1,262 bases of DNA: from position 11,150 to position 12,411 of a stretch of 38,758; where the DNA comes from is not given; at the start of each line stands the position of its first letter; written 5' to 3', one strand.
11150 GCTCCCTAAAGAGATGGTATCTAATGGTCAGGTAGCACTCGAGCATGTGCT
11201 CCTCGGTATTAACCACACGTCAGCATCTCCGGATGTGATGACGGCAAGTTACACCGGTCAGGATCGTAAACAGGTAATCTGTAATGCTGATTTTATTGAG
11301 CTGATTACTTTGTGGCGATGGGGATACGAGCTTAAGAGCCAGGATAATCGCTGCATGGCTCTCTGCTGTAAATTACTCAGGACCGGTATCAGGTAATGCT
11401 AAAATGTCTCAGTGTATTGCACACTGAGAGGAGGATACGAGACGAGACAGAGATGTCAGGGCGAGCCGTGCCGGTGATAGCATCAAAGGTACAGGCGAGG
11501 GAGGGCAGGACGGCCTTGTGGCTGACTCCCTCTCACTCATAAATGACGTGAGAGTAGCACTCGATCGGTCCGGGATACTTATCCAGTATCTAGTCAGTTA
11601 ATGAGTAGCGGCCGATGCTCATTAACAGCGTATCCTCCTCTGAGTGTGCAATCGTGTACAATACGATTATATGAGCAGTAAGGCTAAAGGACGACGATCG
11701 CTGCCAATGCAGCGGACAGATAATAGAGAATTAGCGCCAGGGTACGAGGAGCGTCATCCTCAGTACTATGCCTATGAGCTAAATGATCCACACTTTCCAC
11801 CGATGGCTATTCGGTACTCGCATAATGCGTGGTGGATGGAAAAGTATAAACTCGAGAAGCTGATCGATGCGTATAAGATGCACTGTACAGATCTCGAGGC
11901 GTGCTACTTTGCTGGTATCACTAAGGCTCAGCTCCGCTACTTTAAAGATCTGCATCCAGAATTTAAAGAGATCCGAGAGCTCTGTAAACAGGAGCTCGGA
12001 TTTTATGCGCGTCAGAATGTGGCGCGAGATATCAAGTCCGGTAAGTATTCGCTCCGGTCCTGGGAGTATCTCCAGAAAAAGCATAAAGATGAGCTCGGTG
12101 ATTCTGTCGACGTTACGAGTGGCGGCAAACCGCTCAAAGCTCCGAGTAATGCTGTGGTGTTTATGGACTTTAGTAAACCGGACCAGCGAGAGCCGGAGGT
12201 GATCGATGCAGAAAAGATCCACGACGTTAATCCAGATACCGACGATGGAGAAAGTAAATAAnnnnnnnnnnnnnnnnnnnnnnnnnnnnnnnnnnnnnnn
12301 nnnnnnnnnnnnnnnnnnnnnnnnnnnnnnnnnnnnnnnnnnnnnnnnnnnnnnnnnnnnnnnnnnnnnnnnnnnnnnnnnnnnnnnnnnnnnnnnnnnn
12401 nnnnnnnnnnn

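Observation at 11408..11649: Structured non-coding element of about 240 nt with a 21-bp closing helix and a competing hairpin, immediately upstream of terS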

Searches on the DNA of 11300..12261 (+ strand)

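Call 4: search_rna_families(source=window, start=11300, end=11750, threshold=evalue, max_evalue=10, show_alignments=3)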
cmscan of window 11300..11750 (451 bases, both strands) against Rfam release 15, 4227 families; matches with E-value up to 10: 4.
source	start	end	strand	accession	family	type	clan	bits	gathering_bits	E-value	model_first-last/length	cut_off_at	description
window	11649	11669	-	RF03786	mir-9449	Gene; miRNA;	-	15.9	100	3.2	25-45/68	no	mir-9449 microRNA precursor family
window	11317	11511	+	RF02247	Six3os1_2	Gene; lncRNA;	-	13.2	80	3.4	34-217/217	no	Six3os1 conserved region 2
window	11519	11589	-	RF00233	Tymo_tRNA-like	Cis-reg;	-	12.4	40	4.8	1-84/84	no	Tymovirus/Pomovirus/Furovirus tRNA-like 3' UTR element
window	11698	11715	+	RF03163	c4-a1b1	Gene; antisense;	CL00128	11.6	46.7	3.4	15-32/53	no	a1, b1 targets of C4 antisense RNA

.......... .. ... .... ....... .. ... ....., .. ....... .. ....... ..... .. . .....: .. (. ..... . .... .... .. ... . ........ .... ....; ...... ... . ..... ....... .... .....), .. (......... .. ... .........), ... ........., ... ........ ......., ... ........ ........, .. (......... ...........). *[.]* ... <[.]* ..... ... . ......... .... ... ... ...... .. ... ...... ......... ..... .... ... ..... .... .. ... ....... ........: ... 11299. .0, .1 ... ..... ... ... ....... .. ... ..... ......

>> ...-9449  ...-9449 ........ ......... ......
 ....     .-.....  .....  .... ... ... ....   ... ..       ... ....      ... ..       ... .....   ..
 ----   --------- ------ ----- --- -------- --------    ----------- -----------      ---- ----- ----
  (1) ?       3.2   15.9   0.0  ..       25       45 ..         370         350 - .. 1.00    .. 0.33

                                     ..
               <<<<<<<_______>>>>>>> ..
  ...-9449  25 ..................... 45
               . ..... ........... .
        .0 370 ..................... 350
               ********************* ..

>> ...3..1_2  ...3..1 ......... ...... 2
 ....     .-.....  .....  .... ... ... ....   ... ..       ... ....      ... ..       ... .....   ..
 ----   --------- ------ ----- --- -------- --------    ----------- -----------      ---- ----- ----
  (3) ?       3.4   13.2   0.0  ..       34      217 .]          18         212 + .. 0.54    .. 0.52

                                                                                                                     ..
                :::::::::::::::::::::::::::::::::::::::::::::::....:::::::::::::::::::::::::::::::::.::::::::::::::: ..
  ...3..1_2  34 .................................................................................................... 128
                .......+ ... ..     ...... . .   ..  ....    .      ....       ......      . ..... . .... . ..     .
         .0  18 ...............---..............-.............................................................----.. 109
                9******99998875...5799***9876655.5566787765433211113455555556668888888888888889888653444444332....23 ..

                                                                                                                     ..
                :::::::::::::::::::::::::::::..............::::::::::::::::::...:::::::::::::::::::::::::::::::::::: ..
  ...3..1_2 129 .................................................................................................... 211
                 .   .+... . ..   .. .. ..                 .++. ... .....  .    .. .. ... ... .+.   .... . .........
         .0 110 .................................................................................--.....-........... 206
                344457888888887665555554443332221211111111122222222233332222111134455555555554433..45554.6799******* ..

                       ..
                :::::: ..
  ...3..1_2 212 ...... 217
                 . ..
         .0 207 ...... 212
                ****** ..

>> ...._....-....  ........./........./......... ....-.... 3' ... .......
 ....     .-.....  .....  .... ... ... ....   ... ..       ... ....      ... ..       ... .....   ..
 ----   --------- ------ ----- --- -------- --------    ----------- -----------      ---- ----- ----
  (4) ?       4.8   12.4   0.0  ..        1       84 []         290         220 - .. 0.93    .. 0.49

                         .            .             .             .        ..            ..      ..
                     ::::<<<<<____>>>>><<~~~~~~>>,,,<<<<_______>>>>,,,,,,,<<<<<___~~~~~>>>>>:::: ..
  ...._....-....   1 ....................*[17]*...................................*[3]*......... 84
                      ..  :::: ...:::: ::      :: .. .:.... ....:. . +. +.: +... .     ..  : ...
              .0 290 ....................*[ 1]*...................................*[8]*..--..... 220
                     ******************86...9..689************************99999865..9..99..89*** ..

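Call 8: search_dna_similar(query=window:11380-11680:+, collection=phages, mode=distant, max_rows=40)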
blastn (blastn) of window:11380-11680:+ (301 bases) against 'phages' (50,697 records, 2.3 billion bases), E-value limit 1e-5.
No match.

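Call 68: search_with_rna_model(model_id=R1, sources=[L039, L041, L043, L044, L045, L040, L042], max_evalue=1)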
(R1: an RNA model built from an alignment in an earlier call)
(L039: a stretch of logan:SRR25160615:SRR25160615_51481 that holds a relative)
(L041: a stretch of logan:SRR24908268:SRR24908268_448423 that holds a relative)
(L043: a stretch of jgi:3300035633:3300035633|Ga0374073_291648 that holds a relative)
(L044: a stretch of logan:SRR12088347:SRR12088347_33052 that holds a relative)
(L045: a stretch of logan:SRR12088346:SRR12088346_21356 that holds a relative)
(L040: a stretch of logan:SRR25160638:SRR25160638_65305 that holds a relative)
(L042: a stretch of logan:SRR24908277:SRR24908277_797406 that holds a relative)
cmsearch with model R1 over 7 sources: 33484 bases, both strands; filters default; matches with E-value up to 1: 7.
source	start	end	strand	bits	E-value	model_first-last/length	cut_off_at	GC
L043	1698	1848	+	91.4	1.2e-25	1-179/179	no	0.61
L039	3765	3956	+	67.5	1.2e-18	1-179/179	no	0.49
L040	2624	2815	+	67.5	1.2e-18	1-179/179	no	0.49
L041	3835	3990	+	59.3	3.1e-16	1-179/179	no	0.56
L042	502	657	+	59.3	3.1e-16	1-179/179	no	0.56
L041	3833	3988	-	12.9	0.013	1-179/179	no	0.56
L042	500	655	-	12.9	0.013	1-179/179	no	0.56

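Call 75: search_rna_families(sources=[L009, L048, L049, L043, L031, L012], threshold=evalue, max_evalue=10)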
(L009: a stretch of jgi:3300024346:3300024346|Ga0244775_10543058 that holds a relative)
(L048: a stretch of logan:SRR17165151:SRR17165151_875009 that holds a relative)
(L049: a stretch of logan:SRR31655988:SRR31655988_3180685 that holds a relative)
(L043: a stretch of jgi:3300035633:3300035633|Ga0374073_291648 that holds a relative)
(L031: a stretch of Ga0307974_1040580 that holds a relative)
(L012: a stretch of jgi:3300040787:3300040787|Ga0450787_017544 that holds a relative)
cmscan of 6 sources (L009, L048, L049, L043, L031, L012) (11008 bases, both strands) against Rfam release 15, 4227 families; matches with E-value up to 10: 3.
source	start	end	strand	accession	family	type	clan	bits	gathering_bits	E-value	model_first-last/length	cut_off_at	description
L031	116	226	+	RF02302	TtnuCD26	Gene; snRNA; snoRNA; CD-box;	-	23.7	90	9.7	1-108/108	no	Tetrahymena snoRNA TtnuCD26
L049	32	75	+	RF01130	sR46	Gene; snRNA; snoRNA; CD-box;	-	17.5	50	2.4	1-56/56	no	Small nucleolar RNA sR46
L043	1202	1245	+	RF01130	sR46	Gene; snRNA; snoRNA; CD-box;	-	15.8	50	6.6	1-56/56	no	Small nucleolar RNA sR46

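Call 104: search_with_rna_model(model_id=R1, sources=[L008, L009, L019, L020, L021, L022, L026, L028, L030, L038, L039, L041, L043, L048, L049, L054], max_evalue=1e-13, make_alignment=true)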
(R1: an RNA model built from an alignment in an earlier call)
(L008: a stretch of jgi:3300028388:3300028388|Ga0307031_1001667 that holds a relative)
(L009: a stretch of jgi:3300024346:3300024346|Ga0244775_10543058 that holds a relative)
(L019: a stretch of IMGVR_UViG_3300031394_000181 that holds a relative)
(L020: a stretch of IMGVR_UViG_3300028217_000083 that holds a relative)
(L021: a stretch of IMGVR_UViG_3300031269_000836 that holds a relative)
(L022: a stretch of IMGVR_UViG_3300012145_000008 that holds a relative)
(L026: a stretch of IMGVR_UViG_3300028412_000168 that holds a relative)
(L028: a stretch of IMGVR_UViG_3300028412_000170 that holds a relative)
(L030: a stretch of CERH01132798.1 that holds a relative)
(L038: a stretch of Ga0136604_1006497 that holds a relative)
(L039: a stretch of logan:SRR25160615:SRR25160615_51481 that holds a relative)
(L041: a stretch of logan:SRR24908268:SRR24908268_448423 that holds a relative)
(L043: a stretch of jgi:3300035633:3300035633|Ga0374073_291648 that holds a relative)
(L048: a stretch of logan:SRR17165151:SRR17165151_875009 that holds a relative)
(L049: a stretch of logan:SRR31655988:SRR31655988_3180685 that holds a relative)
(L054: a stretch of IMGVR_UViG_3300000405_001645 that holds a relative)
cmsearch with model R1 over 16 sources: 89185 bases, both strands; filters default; matches with E-value up to 1e-13: 16.
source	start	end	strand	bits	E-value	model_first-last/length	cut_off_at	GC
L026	2725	2905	+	191.5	1.3e-54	1-179/179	no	0.45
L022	2728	2908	+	191.3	1.5e-54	1-179/179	no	0.46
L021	2619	2798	+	189.3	5.8e-54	1-179/179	no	0.44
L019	382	563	+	186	5.1e-53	1-179/179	no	0.47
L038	2727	2908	+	186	5.3e-53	1-179/179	no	0.46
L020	311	492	+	182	8e-52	1-179/179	no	0.48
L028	2728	2904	+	165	7.9e-47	1-179/179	no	0.45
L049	509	685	+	154.8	7.7e-44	1-179/179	no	0.47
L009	125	299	+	153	2.5e-43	1-179/179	no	0.45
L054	7373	7553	+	151.1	8.9e-43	1-179/179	no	0.41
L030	2616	2839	+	137.6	8.5e-39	1-179/179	no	0.57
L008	5487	5638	+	105.6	2.1e-29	1-179/179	no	0.59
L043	1698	1848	+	91.4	3.1e-25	1-179/179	no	0.61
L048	46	200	+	74.7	2.4e-20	1-179/179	no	0.57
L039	3765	3956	+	67.5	3.2e-18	1-179/179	no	0.49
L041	3835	3990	+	59.3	8.3e-16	1-179/179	no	0.56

Alignment A9: 16 matches aligned to the model, 243 columns, each read 5' to 3' on its own strand. Consensus structure (alignment columns), stored with it:
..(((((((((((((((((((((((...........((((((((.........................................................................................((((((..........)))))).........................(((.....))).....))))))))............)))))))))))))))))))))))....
